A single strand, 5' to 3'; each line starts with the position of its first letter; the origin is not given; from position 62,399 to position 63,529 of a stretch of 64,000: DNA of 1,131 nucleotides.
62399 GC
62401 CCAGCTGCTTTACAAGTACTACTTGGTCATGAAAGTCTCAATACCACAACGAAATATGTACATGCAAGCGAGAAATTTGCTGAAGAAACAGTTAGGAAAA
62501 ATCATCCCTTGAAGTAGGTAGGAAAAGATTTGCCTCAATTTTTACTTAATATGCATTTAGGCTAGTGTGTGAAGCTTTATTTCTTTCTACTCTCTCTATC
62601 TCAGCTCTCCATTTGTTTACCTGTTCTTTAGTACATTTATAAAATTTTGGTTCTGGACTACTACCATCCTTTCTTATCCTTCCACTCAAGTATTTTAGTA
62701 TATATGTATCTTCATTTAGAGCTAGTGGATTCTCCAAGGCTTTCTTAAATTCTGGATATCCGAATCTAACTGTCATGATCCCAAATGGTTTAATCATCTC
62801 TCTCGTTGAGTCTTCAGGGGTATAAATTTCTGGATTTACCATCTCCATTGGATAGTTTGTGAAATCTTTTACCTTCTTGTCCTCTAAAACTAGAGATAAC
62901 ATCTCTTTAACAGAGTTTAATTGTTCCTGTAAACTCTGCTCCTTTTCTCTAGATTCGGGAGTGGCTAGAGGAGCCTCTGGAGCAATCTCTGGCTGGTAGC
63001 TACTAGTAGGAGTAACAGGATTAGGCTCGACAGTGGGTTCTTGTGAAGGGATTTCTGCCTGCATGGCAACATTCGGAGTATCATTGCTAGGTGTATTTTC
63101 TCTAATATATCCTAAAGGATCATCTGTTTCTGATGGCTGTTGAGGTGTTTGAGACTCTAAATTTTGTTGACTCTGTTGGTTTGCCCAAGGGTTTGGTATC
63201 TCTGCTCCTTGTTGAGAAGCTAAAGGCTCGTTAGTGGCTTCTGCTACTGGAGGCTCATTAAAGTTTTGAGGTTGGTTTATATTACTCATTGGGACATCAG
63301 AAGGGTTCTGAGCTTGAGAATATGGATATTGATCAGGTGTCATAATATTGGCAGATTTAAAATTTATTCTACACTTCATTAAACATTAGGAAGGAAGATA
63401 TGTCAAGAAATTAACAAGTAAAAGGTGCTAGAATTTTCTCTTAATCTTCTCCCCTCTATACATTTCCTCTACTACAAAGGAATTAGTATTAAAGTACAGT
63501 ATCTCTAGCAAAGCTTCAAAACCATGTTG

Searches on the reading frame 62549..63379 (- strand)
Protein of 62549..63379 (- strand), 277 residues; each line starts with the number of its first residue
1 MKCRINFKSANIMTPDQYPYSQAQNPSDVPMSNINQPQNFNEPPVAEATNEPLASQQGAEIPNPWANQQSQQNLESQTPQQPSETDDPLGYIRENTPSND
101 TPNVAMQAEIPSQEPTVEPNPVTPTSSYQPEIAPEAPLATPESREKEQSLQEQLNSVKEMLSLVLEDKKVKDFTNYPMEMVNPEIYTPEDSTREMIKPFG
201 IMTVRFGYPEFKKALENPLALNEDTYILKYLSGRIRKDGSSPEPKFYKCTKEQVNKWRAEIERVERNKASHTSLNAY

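Call 37: find_encoding_contigs(protein=window:62549-63379:-, flank=10000, max_places=3)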
Protein window:62549-63379:- (277 aa): 1 contig read that carries it; 1 place shown.
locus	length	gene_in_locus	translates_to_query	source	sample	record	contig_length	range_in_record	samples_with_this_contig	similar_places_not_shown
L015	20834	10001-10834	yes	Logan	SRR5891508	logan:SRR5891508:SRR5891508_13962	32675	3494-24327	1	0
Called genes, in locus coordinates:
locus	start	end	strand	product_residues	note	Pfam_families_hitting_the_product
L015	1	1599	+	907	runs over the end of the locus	PF00521:DNA_topoisoIV, PF03989:DNA_gyraseA_C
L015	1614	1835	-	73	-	-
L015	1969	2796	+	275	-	PF02557:VanY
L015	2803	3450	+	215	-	PF04203:Sortase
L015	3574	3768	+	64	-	-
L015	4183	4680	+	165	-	-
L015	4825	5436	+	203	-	-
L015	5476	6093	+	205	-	-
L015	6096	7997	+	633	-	-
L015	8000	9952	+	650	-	PF13439:Glyco_transf_4, PF00534:Glycos_transf_1, PF13692:Glyco_trans_1_4, PF00535:Glycos_transf_2, PF10111:Glyco_tranf_2_2 (weak), PF13641:Glyco_tranf_2_3 (weak)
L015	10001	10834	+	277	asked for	-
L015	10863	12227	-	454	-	PF02899:Phage_int_SAM_1 (faint), PF13495:Phage_int_SAM_4 (faint), PF00589:Phage_integrase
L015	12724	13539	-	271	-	-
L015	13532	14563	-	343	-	PF06068:TIP49 (faint), PF05496:RuvB_N, PF00004:AAA, PF00910:RNA_helicase (faint), PF07728:AAA_5, PF17864:AAA_lid_4, PF05491:WHD_RuvB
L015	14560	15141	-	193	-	PF01330:RuvA_N, PF14520:HHH_5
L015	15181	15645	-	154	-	PF02075:RuvC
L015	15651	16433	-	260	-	PF20772:TACO1_YebC_N, PF01709:Transcrip_reg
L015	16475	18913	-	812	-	PF26449:DUF8128, PF10412:TrwB_AAD_bind (weak)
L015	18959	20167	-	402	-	PF13399:LytR_C (weak)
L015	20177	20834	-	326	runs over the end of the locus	PF00849:PseudoU_synth_2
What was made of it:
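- Tried and rejected: Look-up of a window-edge protein worked and led to the sortase (call 37).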

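Call 40: search_protein_families(library=ncbifam, proteins=[L015:2803-3447:+, L015:3574-3765:+, L015:1969-2793:+], max_evalue=0.1)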
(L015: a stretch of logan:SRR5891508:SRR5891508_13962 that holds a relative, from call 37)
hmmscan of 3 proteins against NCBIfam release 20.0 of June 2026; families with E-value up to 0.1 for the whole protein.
L015:2803-3447:+ (215 aa): 5 families
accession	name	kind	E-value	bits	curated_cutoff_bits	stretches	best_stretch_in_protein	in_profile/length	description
NF058671.1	sortase_SrtD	exception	0.00012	21.8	140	1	24-198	8-168/187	class D sortase, LPxTATN-specific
TIGR01076.1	sortase_fam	subfamily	0.00024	20.9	39.35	1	91-204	5-117/136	sortase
NF033745.1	class_C_sortase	subfamily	0.002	17.9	160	0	88-180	95-179/220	class C sortase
NF033746.1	class_D_sortase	subfamily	0.0032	17.3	165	1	88-199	12-115/135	class D sortase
NF033747.1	class_E_sortase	subfamily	0.014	15.3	160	1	8-189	2-165/211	class E sortase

L015:3574-3765:+ (64 aa): 0 families

L015:1969-2793:+ (275 aa): 6 families
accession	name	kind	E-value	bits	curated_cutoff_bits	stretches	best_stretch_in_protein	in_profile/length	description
NF041194.1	LD_carboxy_LdcB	exception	2.4e-32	112.4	275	1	132-271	41-173/180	LD-carboxypeptidase LdcB/DacB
NF000380.1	vanXY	equivalog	1.2e-25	90.1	250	1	87-271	2-176/179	D,D-carboxypeptidase/D,D-dipeptidase VanXY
NF000473.1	vanY_BG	exception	4.3e-23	82.1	400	1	82-273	96-273/274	VanY-B/VanY-G family D-Ala-D-Ala carboxypeptidase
NF000472.1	vanY_AFMPt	exception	8e-23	81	425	1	87-271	58-229/283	VanY-A/VanY-F/VanY-M family D-Ala-D-Ala carboxypeptidase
NF000149.1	vanXY_G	exception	1.2e-15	57.4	500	1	87-271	17-190/254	D-Ala-D-Ala dipeptidase/D-Ala-D-Ala carboxypeptidase VanXY-G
NF007557.0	PRK10178.1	equivalog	0.011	15.4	176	1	120-198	37-107/188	D-alanyl-D-alanine dipeptidase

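Call 52: find_homologous_proteins(query=L015:2803-3447:+, max_evalue=0.00001)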
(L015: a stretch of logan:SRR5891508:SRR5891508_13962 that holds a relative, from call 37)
Query L015:2803-3447:+ (215 aa): 210 proteins with E <= 0.00001 among 266 candidates; the best 120 are listed.
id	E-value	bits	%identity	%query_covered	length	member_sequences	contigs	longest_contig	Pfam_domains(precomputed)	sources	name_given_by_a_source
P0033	3.0e-139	479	100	100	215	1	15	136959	PF04203.19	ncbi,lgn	-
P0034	3.0e-138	476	100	100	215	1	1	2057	PF04203.19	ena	-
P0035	2.8e-112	391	81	94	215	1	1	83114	PF04203.19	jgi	jgi:sortase (surface protein transpeptidase)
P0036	5.0e-112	391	80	94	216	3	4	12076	PF04203.19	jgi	jgi:LPXTG-site transpeptidase (sortase) family protein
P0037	5.6e-112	390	80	100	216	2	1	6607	PF04203.19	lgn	-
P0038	3.5e-111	388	80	100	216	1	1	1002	PF04203.19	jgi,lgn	jgi:sortase (surface protein transpeptidase)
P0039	1.8e-110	385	81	100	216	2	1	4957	PF04203.19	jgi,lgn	jgi:sortase (surface protein transpeptidase)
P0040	3.3e-109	381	79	100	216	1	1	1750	PF04203.19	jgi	-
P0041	3.2e-105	368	77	99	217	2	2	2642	PF04203.19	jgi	-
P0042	3.8e-105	368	76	99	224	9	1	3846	PF04203.19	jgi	jgi:sortase (surface protein transpeptidase)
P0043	1.1e-104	367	77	99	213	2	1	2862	PF04203.19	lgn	-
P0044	1.4e-104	366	76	94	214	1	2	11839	PF04203.19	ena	-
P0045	2.3e-104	366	76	99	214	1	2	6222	PF04203.19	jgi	jgi:sortase (surface protein transpeptidase)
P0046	2.9e-104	365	76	99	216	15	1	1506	PF04203.19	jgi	jgi:sortase (surface protein transpeptidase)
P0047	3.3e-104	365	76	99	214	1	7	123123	PF04203.19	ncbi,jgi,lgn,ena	ncbi:MAG: sortase [Candidatus Dojkabacteria bacterium]|jgi:sortase (surface protein transpeptidase)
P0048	8.2e-104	364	76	99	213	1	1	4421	PF04203.19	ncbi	-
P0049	9.3e-104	364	76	99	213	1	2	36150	PF04203.19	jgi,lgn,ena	jgi:sortase (surface protein transpeptidase)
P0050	1.2e-103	363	76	99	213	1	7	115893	PF04203.19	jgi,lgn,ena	-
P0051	3.6e-103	362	75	99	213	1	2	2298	PF04203.19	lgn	-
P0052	4.2e-103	361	75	99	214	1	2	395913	PF04203.19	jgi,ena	-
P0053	5.5e-103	361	75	99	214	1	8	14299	PF04203.19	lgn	-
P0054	7.8e-103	361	74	99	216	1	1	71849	PF04203.19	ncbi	-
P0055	9.2e-103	360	75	99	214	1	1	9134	PF04203.19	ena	-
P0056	1.1e-102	360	74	99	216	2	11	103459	PF04203.19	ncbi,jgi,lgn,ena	jgi:sortase (surface protein transpeptidase)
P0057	1.3e-102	360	75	99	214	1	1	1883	PF04203.19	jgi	jgi:sortase (surface protein transpeptidase)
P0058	3.8e-102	358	75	99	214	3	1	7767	PF04203.19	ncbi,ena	-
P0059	1.3e-101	357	75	99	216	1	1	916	PF04203.19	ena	-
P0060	1.2e-100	353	74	99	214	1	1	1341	PF04203.19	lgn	-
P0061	1.4e-100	353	73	99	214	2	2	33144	PF04203.19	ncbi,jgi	jgi:sortase (surface protein transpeptidase)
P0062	3.7e-100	352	73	99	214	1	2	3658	PF04203.19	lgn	-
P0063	1.4e-99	350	72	94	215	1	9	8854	PF04203.19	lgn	-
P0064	1.8e-99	350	72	94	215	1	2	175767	PF04203.19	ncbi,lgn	-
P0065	7.5e-99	348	72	100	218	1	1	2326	PF04203.19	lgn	-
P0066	1.1e-98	347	72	94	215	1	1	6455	PF04203.19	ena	-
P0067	2.4e-98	346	71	100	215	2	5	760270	PF04203.19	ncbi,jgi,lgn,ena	jgi:sortase (surface protein transpeptidase)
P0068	2.2e-97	343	69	100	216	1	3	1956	PF04203.19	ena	-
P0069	2.8e-97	342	70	94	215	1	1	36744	PF04203.19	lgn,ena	-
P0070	3.8e-97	342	69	100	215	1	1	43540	PF04203.19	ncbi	-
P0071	6.8e-96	338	67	100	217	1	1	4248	PF04203.19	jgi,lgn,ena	jgi:sortase (surface protein transpeptidase)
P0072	3.8e-95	335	67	100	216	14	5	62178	PF04203.19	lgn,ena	-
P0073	1.6e-94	333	68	100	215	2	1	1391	PF04203.19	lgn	-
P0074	2.7e-94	333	69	100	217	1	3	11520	PF04203.19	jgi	jgi:sortase (surface protein transpeptidase)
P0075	1.4e-93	330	71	96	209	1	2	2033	PF04203.19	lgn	-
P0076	6.7e-93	328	68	100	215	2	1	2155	PF04203.19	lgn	-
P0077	1.7e-92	327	67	100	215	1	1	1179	PF04203.19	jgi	jgi:sortase (surface protein transpeptidase)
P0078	1.5e-91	324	66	100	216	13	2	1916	PF04203.19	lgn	-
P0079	1.0e-89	318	66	94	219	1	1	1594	PF04203.19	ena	-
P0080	1.2e-89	317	65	100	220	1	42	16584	PF04203.19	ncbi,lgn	-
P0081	3.2e-89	316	63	99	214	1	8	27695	PF04203.19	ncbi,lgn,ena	-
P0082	3.3e-88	313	63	100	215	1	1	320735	PF04203.19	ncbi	ncbi:MAG: sortase [Candidatus Dojkabacteria bacterium]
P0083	4.6e-88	312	64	100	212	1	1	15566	PF04203.19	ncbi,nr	ncbi:sortase [Candidatus Microgenomates bacterium]|nr:sortase [Candidatus Microgenomates bacterium]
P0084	1.0e-87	311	63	100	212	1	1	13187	PF04203.19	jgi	-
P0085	1.1e-87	311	63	100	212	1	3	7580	PF04203.19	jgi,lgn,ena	-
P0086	1.7e-87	310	63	100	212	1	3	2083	PF04203.19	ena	-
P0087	2.2e-87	310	63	100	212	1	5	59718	PF04203.19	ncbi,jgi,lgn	jgi:sortase (surface protein transpeptidase)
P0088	5.3e-87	309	63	99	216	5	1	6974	PF04203.19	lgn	-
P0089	2.1e-86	307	65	100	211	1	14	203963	PF04203.19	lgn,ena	-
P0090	3.6e-86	306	65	94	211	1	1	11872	PF04203.19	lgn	-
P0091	5.7e-86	305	64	94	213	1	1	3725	PF04203.19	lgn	-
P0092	4.9e-85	302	60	100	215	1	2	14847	PF04203.19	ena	-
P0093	1.7e-84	301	62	100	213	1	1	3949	PF04203.19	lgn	-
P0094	2.9e-84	300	62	100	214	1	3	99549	PF04203.19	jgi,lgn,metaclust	metaclust:\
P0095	3.7e-84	300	62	100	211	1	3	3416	PF04203.19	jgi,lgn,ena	-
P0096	4.1e-84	299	61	99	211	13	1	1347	PF04203.19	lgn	-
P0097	7.4e-84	299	62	99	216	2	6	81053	PF04203.19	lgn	-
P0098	1.1e-83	298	62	100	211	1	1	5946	PF04203.19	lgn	-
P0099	2.2e-83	297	61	100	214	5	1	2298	PF04203.19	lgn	-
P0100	2.4e-83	297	64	100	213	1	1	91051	PF04203.19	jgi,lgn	jgi:sortase (surface protein transpeptidase)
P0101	4.4e-83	296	65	91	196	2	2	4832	PF04203.19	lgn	-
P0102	8.4e-83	295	62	100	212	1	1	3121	PF04203.19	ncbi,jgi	-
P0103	1.9e-82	294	64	100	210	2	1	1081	PF04203.19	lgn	-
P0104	3.1e-82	293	60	100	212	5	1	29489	PF04203.19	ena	-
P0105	5.5e-82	292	60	100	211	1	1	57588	PF04203.19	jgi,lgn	-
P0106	1.3e-81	291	60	100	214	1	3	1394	PF04203.19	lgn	-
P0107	1.4e-81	291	60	100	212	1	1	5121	PF04203.19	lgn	-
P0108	1.5e-81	291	62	100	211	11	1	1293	PF04203.19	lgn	-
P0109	6.4e-80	286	59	100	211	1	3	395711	PF04203.19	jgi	jgi:sortase (surface protein transpeptidase)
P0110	9.9e-80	285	60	100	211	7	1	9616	PF04203.19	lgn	-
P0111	1.3e-76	275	63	90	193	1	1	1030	PF04203.19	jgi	jgi:sortase (surface protein transpeptidase)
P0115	3.1e-71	257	57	96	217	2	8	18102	PF04203.19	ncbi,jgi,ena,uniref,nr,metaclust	ncbi:MAG: hypothetical protein US24_C0035G0006 [candidate division WS6 bacterium GW2011_GWC2_36_7]|u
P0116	6.1e-71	256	54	99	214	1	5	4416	PF04203.19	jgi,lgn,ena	-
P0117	3.2e-69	251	56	96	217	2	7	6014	PF04203.19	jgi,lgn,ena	-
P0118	5.6e-68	247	53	99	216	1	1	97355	PF04203.19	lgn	-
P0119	1.0e-67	246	51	99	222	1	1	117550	PF04203.19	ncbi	-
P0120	3.4e-64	234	54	99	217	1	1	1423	PF04203.19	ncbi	-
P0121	8.7e-64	233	66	73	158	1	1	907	PF04203.19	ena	-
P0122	7.9e-63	230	52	99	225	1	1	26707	PF04203.19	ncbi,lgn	-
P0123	2.2e-62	228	51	99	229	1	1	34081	PF04203.19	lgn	-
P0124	3.6e-62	228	49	99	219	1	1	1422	PF04203.19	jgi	jgi:sortase (surface protein transpeptidase)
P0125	9.3e-62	226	52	100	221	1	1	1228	PF04203.19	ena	-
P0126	3.4e-61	224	50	98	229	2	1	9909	PF04203.19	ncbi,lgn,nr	ncbi:MAG: sortase [Candidatus Dojkabacteria bacterium]|nr:sortase [Candidatus Dojkabacteria bacteriu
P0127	4.5e-61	224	52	99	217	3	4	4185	PF04203.19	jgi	jgi:LPXTG-site transpeptidase (sortase) family protein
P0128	1.6e-60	222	48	100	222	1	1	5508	PF04203.19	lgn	-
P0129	5.1e-60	221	46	100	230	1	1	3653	PF04203.19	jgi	jgi:sortase (surface protein transpeptidase)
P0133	8.9e-59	217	43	98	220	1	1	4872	PF04203.19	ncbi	-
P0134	1.1e-58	216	50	98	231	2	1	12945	PF04203.19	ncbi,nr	ncbi:sortase [Candidatus Dojkabacteria bacterium]|nr:sortase [Candidatus Dojkabacteria bacterium]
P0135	1.2e-58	216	48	100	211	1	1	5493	PF04203.19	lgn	-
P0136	1.2e-58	216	46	94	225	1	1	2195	PF04203.19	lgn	-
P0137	1.4e-58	216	49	98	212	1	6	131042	PF04203.19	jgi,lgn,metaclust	metaclust:\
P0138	1.6e-58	216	49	100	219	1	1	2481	PF04203.19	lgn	-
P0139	2.7e-58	215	47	98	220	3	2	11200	PF04203.19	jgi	jgi:sortase (surface protein transpeptidase)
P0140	2.9e-58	215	48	100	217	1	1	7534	PF04203.19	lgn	-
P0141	3.0e-58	215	47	100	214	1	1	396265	-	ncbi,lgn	-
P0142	1.9e-57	212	52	84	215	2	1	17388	PF04203.19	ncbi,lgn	-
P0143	2.8e-57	212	47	99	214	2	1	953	PF04203.19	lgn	-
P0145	1.1e-56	210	47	99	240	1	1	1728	PF04203.19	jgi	jgi:sortase (surface protein transpeptidase)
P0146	1.2e-56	210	47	100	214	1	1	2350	PF04203.19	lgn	-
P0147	2.9e-56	208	47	99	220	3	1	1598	PF04203.19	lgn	-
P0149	1.3e-55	206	48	98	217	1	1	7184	PF04203.19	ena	-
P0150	1.7e-55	206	46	94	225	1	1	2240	PF04203.19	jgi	-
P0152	1.8e-54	203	47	98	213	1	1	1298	PF04203.19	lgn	-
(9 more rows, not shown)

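Call 53: find_encoding_contigs(protein=P0082, flank=3000, max_places=2)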
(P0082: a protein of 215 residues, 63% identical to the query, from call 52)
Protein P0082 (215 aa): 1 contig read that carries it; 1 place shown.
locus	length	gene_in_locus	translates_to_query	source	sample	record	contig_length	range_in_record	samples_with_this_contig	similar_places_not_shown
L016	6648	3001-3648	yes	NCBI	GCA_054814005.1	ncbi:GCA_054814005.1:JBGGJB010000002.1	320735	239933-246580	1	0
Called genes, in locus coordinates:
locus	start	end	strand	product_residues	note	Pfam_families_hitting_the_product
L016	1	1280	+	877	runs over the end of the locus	PF00521:DNA_topoisoIV, PF03989:DNA_gyraseA_C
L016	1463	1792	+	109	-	-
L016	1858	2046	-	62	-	-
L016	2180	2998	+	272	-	PF02557:VanY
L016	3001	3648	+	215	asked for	PF04203:Sortase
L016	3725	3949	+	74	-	-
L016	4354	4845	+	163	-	-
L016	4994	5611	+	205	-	-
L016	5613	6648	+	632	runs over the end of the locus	-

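Call 54: find_encoding_contigs(protein=P0141, flank=3000, max_places=2)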
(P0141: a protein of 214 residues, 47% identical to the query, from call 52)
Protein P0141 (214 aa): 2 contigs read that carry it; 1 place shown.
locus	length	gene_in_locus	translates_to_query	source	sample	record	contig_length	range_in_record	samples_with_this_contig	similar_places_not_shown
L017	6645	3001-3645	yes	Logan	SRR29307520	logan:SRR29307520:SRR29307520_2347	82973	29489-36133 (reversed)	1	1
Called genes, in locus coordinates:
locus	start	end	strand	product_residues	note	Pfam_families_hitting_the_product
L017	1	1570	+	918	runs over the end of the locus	PF00521:DNA_topoisoIV, PF03989:DNA_gyraseA_C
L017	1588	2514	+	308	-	PF02557:VanY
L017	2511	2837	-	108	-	-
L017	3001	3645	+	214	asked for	-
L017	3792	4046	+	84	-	-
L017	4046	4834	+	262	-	PF00535:Glycos_transf_2, PF13641:Glyco_tranf_2_3 (weak)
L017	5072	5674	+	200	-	-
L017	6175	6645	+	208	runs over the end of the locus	-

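Call 66: search_protein_families(library=pfam, proteins=[L015:2803-3447:+, L015:3550-3765:+], max_evalue=0.01)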
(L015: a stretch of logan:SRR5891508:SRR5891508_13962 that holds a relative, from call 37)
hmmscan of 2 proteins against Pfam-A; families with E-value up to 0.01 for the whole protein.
L015:2803-3447:+ (215 aa): 1 family
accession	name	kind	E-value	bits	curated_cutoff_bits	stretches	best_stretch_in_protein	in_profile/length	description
PF04203.18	Sortase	-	2e-10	40.9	26.6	1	89-203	1-112/125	Sortase domain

L015:3550-3765:+ (72 aa): 0 families
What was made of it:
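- L015 carries a 215-aa PF04203 protein (E 2e-10, 40.9 bits against a cutoff of 26.6) (calls 37, 66).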

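Call 89: find_encoding_contigs(protein=P0067, flank=2500, max_places=3)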
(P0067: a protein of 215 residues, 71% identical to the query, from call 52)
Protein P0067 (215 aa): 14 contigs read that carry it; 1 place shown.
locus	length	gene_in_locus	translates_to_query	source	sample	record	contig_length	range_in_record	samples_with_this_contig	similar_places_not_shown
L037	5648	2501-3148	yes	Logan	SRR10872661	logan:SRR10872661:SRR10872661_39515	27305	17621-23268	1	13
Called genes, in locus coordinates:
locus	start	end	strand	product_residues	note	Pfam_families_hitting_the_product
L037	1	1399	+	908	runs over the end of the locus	PF00521:DNA_topoisoIV, PF03989:DNA_gyraseA_C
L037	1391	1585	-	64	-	-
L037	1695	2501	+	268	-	PF02557:VanY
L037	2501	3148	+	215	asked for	PF04203:Sortase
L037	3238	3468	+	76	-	-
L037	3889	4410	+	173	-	-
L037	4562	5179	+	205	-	-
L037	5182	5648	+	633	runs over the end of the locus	-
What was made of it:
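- The sortase gene sits next to a VanY/LdcB-like peptidoglycan carboxypeptidase in 4 genomes (calls 37, 40, 53, 54, 89).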
